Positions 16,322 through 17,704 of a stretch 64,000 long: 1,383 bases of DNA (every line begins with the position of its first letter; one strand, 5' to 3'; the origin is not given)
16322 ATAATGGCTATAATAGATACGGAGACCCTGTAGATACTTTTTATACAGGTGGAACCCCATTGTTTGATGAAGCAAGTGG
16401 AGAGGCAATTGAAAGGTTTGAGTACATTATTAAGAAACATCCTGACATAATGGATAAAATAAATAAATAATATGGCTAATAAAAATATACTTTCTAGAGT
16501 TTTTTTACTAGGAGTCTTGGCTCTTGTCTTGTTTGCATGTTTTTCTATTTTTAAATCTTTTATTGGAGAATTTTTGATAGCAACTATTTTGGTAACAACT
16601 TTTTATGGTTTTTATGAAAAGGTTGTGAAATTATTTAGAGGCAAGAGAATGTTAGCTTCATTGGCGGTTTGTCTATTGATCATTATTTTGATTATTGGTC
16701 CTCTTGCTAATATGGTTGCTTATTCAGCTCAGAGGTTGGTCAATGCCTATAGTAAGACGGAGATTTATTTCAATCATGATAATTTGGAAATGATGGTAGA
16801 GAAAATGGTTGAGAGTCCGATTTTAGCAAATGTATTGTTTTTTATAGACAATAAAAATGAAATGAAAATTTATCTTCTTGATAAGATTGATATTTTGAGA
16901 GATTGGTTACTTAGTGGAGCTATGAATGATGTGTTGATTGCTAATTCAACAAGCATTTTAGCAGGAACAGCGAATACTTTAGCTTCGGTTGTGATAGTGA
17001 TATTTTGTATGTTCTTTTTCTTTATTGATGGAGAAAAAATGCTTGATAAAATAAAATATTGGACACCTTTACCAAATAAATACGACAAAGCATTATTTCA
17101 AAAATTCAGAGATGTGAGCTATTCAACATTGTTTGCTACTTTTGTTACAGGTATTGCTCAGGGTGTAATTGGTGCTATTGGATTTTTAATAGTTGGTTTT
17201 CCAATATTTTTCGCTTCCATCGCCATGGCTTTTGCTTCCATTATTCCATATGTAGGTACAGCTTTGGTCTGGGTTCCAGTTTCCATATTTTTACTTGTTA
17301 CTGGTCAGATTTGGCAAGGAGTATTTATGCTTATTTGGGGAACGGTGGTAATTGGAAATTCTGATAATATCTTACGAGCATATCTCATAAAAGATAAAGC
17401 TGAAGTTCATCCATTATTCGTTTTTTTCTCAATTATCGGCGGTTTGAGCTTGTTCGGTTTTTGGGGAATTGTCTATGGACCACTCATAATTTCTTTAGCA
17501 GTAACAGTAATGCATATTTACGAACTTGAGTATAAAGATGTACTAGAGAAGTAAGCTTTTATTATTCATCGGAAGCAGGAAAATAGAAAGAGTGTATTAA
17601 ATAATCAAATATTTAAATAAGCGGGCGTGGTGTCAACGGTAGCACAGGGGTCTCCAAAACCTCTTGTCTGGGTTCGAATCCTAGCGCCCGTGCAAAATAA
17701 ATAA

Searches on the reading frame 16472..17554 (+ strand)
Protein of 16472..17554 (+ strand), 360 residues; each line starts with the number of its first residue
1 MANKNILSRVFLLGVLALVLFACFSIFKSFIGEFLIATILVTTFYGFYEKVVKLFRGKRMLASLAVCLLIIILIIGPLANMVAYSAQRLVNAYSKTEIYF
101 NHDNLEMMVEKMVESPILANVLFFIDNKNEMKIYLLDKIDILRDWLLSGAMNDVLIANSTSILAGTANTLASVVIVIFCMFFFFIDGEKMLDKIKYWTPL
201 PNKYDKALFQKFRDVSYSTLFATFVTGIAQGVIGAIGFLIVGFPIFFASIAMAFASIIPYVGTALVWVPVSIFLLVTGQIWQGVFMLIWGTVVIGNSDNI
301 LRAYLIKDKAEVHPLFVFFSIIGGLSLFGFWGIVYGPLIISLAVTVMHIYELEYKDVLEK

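Call 60: search_protein_families(library=pfam, proteins=[window:16472-17554:+], max_evalue=0.001)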
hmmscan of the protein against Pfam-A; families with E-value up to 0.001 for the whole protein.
window:16472-17554:+ (360 aa): 1 family
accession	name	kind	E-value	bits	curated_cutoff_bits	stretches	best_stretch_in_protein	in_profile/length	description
PF01594.21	AI-2E_transport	-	1.3e-42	146.6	34.3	1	11-350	2-326/327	AI-2E family transporter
